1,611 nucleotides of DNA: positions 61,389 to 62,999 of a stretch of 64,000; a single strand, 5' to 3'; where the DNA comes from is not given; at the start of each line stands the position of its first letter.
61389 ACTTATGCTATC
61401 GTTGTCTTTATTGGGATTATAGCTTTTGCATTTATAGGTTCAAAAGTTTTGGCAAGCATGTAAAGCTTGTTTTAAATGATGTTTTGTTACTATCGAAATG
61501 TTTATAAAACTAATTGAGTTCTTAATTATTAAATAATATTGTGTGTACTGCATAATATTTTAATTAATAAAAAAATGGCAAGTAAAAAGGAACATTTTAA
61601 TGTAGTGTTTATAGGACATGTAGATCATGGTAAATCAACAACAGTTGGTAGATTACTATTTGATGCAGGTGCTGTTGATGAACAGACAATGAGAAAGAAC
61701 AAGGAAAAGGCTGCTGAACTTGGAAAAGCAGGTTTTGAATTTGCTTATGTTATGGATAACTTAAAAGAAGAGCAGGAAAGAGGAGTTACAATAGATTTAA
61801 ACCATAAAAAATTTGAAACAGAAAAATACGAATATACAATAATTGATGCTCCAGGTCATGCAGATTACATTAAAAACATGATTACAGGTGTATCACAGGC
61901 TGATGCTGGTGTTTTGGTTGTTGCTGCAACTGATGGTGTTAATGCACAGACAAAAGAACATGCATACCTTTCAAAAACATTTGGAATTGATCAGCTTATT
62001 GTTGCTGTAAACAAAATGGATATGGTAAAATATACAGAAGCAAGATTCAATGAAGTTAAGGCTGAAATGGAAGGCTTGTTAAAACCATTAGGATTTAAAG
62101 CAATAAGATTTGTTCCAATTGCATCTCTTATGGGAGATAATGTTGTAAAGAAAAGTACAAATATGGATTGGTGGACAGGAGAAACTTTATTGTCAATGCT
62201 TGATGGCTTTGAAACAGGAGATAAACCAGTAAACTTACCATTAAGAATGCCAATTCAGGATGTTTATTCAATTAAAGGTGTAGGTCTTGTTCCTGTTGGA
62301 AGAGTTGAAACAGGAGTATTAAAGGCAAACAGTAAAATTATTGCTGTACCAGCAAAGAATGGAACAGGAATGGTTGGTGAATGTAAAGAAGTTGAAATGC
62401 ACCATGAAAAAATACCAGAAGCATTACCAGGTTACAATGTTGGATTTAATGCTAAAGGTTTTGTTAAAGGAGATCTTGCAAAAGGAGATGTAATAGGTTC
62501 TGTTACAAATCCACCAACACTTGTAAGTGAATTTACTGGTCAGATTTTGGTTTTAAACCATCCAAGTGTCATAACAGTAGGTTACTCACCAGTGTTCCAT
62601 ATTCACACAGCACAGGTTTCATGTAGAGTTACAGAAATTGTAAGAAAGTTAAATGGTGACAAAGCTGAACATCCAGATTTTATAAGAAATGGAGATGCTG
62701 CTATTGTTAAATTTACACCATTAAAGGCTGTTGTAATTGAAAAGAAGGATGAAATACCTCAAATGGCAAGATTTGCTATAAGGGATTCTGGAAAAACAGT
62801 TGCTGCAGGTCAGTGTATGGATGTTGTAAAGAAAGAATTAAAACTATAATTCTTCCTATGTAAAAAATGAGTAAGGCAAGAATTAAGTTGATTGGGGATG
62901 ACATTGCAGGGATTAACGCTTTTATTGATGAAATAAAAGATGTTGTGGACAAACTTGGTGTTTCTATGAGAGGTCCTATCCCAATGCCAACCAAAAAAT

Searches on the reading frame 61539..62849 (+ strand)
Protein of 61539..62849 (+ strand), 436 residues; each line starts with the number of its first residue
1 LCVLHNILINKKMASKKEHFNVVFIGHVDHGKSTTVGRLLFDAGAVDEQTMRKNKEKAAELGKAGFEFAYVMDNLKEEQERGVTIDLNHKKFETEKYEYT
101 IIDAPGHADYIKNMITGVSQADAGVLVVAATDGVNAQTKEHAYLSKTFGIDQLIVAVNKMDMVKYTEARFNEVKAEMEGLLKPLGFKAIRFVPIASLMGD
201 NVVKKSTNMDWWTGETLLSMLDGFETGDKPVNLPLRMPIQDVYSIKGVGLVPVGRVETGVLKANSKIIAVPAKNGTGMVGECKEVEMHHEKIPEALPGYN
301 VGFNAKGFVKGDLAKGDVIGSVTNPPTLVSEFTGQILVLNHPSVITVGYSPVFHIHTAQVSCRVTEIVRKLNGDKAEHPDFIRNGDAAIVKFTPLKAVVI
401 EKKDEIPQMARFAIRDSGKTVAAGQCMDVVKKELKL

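Call 9: search_protein_families(library=pfam, max_evalue=0.001, proteins=[window:61539-62849:+])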
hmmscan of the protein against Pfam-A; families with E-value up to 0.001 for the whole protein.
window:61539-62849:+ (436 aa): 5 families
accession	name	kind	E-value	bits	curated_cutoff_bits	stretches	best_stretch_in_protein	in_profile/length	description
PF00009.33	GTP_EFTU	-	2.5e-57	194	26.5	1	17-221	1-182/188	Elongation factor Tu GTP binding domain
PF22594.2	GTP-eEF1A_C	-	3.6e-27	95.1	27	1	331-426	1-100/101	GTP-eEF1A C-terminal domain-like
PF03143.23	GTP_EFTU_D3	-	3.1e-25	89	27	1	328-429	4-105/106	Elongation factor Tu C-terminal domain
PF03144.31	GTP_EFTU_D2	-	4.5e-13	49.9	30.3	1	249-319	1-72/73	Elongation factor Tu domain 2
PF01926.29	MMR_HSR1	-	1.8e-06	28.5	21.9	1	74-159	23-113/113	50S ribosome-binding GTPase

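Call 37: list_cluster_members(proteins=[P0001, P0002, window:61539-62849:+, window:59286-61463:+])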
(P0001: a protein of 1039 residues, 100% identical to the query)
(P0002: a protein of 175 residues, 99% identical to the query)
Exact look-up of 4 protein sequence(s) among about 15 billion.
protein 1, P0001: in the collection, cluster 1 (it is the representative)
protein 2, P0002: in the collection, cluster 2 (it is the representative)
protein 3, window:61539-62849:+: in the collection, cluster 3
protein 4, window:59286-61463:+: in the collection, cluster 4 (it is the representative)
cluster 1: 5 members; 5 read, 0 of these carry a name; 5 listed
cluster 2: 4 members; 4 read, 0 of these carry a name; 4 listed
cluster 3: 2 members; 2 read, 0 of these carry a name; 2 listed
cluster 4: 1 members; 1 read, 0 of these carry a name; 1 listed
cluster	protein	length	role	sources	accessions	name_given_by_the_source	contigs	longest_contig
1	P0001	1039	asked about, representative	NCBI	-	-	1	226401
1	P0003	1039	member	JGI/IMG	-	-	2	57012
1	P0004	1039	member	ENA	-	-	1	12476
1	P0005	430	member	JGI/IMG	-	-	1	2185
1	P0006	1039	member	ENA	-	-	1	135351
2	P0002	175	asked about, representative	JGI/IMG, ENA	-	-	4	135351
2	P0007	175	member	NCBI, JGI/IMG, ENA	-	-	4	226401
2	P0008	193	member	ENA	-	-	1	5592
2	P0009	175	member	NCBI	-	-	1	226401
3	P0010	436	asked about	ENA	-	-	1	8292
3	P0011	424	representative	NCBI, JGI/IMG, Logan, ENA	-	-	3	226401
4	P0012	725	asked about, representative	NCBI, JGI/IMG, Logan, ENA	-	-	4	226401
